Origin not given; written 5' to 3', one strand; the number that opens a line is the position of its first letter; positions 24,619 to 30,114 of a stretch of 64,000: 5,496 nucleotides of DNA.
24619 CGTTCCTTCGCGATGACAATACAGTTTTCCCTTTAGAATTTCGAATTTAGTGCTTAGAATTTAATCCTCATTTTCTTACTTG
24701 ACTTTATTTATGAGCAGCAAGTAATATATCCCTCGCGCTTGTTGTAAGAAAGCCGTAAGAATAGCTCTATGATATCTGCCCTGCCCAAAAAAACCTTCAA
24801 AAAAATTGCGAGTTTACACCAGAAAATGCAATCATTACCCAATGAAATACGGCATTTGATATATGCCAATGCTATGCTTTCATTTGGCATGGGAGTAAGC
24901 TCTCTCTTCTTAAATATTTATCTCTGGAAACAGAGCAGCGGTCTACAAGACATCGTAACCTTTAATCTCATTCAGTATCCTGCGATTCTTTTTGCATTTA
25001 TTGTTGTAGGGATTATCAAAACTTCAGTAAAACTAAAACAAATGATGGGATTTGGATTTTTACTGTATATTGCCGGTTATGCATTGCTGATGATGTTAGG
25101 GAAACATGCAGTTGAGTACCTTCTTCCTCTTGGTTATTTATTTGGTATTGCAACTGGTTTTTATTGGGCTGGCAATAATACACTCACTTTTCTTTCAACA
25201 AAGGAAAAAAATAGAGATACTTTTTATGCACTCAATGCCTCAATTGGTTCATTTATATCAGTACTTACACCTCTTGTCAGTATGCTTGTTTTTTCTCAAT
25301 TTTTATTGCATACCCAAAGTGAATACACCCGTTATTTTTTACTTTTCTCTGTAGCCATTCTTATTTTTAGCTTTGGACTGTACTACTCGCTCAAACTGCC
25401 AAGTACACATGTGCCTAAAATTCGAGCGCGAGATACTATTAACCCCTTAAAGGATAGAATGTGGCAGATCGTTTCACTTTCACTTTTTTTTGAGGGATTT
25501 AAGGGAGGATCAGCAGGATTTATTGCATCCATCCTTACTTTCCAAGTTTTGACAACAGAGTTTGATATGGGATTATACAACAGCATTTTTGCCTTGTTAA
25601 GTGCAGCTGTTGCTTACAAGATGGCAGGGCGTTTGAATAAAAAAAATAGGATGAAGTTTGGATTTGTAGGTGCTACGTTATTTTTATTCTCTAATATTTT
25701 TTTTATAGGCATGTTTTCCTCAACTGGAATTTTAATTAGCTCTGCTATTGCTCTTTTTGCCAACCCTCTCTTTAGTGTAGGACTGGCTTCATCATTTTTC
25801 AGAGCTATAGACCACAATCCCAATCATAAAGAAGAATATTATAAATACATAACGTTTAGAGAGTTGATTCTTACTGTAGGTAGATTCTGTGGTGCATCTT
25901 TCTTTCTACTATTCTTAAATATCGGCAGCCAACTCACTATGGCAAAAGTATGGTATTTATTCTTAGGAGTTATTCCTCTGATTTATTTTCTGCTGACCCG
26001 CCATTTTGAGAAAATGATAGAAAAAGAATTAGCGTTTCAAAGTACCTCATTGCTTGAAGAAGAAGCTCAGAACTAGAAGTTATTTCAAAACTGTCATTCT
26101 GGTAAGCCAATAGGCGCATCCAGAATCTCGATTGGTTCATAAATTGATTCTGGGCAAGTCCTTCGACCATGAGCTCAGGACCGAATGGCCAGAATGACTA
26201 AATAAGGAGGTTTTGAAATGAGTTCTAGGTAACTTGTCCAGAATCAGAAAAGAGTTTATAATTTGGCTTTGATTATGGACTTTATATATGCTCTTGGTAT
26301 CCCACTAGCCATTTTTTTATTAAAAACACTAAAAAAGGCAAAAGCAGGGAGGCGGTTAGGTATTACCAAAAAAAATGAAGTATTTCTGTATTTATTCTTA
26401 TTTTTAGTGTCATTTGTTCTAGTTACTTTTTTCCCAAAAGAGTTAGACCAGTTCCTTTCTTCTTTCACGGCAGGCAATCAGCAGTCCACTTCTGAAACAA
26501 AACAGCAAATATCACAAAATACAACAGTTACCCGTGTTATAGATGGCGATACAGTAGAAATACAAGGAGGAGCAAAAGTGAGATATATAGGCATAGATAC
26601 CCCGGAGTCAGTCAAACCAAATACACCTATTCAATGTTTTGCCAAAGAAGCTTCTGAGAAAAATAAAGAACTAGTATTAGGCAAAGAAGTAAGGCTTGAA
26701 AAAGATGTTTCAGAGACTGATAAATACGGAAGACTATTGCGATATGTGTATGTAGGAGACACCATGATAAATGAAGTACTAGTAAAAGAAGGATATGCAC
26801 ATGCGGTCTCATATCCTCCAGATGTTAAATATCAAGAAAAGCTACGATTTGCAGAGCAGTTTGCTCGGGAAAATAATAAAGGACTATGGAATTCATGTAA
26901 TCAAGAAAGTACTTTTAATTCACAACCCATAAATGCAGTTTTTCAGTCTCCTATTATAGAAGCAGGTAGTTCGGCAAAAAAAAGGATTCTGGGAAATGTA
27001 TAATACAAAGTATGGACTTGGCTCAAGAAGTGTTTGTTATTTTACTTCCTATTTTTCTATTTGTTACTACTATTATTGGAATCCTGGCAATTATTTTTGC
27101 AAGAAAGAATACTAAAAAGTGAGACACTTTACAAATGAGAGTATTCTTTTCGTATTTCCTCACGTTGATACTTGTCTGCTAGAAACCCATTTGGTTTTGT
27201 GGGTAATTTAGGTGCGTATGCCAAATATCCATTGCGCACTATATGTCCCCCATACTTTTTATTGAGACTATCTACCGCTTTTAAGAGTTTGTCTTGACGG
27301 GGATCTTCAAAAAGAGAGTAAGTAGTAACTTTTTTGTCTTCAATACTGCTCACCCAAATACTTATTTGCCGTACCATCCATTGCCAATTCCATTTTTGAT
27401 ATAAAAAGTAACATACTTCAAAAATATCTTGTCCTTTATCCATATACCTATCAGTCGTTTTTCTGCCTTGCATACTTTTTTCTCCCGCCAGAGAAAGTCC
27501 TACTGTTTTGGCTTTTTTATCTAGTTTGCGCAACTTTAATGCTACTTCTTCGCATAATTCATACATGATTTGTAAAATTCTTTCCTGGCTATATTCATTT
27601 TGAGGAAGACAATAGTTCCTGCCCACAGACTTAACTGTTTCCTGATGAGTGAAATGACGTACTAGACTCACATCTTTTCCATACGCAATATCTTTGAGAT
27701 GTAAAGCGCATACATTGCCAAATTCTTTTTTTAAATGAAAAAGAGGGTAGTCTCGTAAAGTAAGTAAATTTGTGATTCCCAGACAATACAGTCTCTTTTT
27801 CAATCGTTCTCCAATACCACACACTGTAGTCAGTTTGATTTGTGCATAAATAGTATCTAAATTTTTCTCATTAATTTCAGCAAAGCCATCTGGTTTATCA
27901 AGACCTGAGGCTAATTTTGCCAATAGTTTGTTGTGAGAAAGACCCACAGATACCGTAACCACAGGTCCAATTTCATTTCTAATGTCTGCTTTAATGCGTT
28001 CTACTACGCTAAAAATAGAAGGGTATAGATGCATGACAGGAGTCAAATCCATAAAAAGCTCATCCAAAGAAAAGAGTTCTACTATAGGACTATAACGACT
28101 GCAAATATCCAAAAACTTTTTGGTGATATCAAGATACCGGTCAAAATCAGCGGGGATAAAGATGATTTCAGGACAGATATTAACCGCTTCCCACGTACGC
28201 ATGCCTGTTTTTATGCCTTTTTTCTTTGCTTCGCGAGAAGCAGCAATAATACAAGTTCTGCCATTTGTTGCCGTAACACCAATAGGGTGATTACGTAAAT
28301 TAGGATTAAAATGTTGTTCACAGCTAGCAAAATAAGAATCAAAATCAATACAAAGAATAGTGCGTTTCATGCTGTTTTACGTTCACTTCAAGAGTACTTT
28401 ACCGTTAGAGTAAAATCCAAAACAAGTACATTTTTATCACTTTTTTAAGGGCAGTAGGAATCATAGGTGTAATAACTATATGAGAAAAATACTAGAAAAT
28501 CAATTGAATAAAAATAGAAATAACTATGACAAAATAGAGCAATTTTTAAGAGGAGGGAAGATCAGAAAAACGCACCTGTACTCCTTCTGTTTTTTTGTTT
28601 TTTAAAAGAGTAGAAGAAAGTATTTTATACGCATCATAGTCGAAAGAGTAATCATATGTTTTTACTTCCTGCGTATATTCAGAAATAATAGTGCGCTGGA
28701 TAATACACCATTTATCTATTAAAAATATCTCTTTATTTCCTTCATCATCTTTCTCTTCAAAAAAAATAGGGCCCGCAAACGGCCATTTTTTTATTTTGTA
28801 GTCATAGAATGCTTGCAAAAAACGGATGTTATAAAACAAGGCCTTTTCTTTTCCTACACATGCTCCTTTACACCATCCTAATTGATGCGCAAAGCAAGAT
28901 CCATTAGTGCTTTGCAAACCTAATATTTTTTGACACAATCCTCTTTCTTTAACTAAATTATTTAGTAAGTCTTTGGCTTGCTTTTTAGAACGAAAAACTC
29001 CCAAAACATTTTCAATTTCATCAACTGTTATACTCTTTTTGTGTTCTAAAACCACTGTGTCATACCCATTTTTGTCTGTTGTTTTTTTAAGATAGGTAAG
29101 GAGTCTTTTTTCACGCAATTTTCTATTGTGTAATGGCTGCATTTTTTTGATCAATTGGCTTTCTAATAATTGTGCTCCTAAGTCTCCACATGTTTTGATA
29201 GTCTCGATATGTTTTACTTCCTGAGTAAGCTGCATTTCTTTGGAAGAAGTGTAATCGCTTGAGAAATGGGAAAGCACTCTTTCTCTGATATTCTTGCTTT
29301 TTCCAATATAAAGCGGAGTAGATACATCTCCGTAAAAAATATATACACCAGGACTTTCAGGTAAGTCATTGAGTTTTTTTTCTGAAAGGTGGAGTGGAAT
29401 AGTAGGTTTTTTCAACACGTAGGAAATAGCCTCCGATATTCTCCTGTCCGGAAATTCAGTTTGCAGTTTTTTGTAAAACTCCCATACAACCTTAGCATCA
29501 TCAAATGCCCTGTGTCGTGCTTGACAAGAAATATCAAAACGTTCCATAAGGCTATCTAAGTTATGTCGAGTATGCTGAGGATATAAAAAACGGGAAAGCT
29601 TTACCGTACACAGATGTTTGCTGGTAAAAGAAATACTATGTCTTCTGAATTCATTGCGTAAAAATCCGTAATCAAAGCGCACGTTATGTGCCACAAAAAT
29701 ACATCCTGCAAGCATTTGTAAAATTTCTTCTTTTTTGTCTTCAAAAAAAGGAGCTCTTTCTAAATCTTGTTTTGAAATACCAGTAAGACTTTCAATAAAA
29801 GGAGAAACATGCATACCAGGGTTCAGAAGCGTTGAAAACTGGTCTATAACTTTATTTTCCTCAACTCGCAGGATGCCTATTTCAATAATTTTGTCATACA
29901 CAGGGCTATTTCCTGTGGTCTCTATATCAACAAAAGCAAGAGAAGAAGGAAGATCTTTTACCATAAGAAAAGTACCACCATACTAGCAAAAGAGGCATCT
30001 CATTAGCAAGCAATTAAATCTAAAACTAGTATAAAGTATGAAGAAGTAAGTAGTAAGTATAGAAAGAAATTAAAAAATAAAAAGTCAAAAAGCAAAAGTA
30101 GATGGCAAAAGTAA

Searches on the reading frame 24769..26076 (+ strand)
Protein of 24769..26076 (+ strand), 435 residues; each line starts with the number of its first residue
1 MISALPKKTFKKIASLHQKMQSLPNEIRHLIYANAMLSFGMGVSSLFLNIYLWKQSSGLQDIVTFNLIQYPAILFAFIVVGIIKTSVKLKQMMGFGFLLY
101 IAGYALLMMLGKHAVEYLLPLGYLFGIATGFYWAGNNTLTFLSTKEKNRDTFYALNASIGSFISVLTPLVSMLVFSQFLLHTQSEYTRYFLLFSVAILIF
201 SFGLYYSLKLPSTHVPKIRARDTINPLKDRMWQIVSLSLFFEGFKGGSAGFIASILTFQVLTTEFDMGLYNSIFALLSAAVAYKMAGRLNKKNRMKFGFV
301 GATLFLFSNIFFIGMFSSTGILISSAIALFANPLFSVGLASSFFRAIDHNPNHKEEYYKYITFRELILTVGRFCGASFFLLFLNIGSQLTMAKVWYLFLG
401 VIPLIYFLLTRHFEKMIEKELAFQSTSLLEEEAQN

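Call 20: search_protein_families(library=pfam, proteins=[window:24769-26076:+], max_evalue=0.001)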
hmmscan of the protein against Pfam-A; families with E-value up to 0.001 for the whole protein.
window:24769-26076:+ (435 aa): 1 family
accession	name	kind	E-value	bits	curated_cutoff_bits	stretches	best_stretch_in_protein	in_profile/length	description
PF07690.21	MFS_1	-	9.9e-12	44.9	33.4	1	34-339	5-315/347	Major Facilitator Superfamily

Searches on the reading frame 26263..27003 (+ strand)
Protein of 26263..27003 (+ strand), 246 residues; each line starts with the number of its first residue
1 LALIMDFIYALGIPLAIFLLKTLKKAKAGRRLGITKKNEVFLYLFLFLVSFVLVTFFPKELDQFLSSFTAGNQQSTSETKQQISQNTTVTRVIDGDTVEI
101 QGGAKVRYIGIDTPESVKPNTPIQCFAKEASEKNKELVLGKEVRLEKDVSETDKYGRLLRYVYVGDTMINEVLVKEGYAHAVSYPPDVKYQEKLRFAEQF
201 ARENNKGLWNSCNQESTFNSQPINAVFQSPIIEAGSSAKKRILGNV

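Call 20: search_protein_families(library=pfam, proteins=[window:26263-27003:+], max_evalue=0.001)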
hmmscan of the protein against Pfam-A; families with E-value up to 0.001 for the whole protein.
window:26263-27003:+ (246 aa): 2 families
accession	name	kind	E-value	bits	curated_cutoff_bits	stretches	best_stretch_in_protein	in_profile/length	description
PF00565.23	SNase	-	2.7e-28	99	21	1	105-210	1-106/107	Staphylococcal nuclease homologue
PF23836.1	DUF7206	-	0.00028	21.9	25.6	0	159-217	27-71/107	Family of unknown function (DUF7206)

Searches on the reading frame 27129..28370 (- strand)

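Call 20: search_protein_families(library=pfam, proteins=[window:27129-28370:-], max_evalue=0.001)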
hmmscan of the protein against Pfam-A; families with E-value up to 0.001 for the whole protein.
window:27129-28370:- (413 aa): 2 families
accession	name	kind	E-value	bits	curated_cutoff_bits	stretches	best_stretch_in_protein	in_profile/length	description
PF00817.25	IMS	-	1.3e-43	148.8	23.2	1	8-155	1-147/148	impB/mucB/samB family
PF11799.13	IMS_C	-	2.2e-09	38.2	20.7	1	247-348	2-104/109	impB/mucB/samB family C-terminal domain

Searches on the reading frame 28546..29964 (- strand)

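Call 20: search_protein_families(library=pfam, proteins=[window:28546-29964:-], max_evalue=0.001)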
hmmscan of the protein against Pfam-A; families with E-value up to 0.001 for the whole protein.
window:28546-29964:- (472 aa): 3 families
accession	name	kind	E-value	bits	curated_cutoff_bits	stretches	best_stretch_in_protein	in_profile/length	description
PF00929.31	RNase_T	-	6.2e-35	121.6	24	1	11-161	2-161/164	Exonuclease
PF01541.30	GIY-YIG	-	1.6e-06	28.8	22.6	1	205-277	2-74/78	GIY-YIG catalytic domain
PF13482.12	RNase_H_2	-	3.8e-05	24.1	22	1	10-147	1-117/165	RNase_H superfamily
